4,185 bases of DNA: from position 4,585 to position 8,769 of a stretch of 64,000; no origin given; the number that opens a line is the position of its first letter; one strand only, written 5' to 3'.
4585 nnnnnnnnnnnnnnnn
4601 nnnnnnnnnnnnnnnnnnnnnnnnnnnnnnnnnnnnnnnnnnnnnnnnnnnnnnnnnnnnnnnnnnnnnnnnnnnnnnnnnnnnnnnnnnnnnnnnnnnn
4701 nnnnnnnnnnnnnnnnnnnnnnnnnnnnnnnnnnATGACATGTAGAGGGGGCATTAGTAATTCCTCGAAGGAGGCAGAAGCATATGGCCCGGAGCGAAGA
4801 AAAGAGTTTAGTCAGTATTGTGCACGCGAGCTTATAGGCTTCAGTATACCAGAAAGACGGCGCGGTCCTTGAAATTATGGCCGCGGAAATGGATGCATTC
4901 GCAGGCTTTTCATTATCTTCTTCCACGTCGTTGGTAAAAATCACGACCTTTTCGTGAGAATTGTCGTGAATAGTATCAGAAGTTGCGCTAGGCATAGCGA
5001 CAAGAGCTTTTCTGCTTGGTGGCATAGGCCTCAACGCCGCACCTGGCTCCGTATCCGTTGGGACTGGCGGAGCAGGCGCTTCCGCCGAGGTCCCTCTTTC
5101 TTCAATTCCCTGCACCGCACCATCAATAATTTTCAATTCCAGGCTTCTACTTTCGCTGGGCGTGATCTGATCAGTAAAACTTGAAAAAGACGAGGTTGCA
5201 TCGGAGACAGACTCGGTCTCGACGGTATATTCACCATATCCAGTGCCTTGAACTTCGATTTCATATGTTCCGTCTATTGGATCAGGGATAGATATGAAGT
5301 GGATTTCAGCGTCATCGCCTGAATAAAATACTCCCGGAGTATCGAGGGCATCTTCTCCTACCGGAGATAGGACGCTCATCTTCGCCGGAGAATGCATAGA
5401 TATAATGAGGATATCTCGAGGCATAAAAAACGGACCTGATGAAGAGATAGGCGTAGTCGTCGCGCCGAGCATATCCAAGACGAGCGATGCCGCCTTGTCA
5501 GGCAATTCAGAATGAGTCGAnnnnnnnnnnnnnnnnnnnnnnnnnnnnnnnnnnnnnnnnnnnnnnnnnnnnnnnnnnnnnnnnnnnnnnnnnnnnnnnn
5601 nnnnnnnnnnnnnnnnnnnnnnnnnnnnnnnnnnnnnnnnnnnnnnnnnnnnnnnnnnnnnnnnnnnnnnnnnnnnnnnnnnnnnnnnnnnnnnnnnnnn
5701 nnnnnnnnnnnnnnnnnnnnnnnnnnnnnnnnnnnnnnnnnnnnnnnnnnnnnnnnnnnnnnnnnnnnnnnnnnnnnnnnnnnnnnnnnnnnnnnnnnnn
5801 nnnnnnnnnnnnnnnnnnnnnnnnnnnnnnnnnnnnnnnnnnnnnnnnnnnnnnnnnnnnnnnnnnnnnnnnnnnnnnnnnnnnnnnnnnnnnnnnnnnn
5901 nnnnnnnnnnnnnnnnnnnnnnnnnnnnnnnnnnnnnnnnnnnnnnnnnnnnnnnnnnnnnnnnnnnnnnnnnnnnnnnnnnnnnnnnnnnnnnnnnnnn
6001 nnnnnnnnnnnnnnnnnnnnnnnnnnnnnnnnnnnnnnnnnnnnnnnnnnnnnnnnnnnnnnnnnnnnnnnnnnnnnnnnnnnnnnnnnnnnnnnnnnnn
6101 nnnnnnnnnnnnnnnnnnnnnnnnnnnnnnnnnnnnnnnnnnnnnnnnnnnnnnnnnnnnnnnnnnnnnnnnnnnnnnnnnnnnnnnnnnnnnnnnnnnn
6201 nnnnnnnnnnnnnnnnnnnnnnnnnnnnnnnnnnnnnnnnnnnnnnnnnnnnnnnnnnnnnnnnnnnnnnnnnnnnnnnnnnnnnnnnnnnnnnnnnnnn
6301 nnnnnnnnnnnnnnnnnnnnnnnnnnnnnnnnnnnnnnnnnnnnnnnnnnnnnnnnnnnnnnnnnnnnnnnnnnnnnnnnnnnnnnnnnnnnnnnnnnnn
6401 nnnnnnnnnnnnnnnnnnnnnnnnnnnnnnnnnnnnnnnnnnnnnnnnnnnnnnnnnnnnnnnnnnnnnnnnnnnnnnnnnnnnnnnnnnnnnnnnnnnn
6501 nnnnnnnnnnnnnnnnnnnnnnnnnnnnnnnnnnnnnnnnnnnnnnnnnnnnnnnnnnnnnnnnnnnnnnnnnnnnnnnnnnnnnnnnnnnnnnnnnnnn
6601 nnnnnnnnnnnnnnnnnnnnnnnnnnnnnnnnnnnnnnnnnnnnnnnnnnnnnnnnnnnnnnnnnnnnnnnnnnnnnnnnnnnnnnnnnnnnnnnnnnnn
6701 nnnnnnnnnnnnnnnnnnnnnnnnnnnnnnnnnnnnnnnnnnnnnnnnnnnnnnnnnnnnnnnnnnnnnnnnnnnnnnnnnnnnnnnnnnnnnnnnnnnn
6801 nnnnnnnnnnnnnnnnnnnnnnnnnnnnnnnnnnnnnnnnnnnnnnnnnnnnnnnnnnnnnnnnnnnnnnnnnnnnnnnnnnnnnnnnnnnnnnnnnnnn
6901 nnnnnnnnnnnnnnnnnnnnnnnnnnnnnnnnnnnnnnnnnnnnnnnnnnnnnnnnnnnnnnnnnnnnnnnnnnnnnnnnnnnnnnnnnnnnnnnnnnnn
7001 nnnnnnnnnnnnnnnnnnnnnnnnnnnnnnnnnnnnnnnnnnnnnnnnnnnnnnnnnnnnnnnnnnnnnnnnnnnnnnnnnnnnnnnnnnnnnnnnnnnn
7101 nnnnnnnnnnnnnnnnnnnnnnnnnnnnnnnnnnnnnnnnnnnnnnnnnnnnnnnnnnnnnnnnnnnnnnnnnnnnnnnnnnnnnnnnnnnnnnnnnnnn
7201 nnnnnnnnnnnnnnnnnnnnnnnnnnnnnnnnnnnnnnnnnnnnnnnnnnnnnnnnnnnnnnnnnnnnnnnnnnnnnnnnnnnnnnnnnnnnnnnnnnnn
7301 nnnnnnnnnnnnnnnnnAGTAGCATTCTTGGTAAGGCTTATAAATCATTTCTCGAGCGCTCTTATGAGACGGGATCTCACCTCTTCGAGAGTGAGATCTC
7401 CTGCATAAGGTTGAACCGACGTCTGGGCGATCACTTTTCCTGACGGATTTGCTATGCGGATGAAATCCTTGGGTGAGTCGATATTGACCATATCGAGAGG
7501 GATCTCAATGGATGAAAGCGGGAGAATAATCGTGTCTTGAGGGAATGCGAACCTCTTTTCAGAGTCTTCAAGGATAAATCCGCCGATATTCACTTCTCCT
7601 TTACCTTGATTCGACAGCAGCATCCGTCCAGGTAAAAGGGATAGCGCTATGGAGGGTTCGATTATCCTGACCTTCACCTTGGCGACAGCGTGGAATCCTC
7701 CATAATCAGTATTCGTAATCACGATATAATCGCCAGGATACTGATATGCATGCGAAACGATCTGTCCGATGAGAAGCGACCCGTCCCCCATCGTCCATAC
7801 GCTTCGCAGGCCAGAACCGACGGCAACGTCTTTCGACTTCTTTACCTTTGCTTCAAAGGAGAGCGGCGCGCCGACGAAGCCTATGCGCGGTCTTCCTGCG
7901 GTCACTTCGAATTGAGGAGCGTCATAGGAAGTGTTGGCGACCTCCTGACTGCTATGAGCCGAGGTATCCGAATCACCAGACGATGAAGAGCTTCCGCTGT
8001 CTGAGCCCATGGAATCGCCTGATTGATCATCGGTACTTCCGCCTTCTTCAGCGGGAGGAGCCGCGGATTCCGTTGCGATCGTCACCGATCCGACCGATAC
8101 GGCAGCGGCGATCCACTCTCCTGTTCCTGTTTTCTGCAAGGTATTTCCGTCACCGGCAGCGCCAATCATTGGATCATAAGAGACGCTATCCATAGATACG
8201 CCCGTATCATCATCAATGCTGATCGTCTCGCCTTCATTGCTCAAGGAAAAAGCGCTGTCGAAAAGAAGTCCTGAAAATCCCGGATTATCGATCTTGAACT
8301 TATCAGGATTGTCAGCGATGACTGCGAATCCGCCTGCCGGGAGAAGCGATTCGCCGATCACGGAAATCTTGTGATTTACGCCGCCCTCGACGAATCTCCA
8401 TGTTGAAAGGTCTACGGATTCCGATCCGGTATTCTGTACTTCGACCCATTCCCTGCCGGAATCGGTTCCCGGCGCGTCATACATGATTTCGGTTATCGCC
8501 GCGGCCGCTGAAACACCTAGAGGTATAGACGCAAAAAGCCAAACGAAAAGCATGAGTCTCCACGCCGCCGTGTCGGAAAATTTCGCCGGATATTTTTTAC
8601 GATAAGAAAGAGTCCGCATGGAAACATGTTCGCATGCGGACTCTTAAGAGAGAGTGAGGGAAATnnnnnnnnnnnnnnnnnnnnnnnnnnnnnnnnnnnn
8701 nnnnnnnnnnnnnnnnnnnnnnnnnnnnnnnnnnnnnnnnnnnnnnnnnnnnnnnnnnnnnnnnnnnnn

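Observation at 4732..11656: Seven-kb block of consecutive cell-surface or secreted proteins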

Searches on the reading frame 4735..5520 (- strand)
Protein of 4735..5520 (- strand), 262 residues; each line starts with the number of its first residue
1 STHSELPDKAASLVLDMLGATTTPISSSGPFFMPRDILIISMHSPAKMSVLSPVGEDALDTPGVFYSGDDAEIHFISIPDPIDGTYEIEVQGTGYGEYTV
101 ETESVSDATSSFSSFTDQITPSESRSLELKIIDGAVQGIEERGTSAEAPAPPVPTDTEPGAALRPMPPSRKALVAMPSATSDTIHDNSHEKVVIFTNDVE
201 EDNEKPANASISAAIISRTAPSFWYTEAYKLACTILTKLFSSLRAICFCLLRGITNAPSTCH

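Call 53: search_protein_families(library=pfam, proteins=[window:4735-5520:-], max_evalue=10)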
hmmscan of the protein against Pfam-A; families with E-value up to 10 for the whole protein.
window:4735-5520:- (262 aa): 1 family
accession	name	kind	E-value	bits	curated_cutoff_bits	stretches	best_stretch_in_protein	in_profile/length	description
PF17054.10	JUPITER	-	0.14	12.1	27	1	92-182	134-220/359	Microtubule-Associated protein Jupiter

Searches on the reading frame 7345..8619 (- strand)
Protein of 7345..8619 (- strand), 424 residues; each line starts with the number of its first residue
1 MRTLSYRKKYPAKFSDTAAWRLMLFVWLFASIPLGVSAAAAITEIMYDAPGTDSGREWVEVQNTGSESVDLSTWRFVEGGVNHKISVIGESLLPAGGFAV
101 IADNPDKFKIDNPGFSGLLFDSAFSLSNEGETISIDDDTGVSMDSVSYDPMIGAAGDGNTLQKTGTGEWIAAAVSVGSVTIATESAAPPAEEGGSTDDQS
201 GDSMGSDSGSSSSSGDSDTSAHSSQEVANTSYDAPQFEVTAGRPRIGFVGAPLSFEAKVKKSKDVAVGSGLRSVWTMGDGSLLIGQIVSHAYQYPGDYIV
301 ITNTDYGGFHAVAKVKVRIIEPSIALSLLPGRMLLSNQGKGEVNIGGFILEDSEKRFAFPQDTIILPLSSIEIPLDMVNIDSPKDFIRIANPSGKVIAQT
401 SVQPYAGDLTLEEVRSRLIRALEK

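Call 3: search_protein_families(library=pfam, proteins=[window:7345-8619:-], max_evalue=0.01)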
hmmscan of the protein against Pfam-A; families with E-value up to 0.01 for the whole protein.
window:7345-8619:- (424 aa): 3 families
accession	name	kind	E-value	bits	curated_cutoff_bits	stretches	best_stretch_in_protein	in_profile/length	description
PF00932.25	LTD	-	8.1e-19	68.4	34.3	1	41-148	9-107/109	Lamin Tail Domain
PF18911.6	PKD_4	-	8.3e-07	29.4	27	1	235-301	4-66/85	PKD domain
PF00801.26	PKD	-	2.4e-06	27.9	23.5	1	237-300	2-61/80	PKD domain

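Call 4: search_protein_families(library=ncbifam, proteins=[window:7345-8619:-], max_evalue=0.01)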
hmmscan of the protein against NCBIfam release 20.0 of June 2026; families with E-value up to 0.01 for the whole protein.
window:7345-8619:- (424 aa): 1 family
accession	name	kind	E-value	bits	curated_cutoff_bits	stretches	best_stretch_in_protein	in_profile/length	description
TIGR00864.1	PCC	subfamily_domain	0.009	12.4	1861.4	0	267-302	1422-1457/2700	polycystin cation channel protein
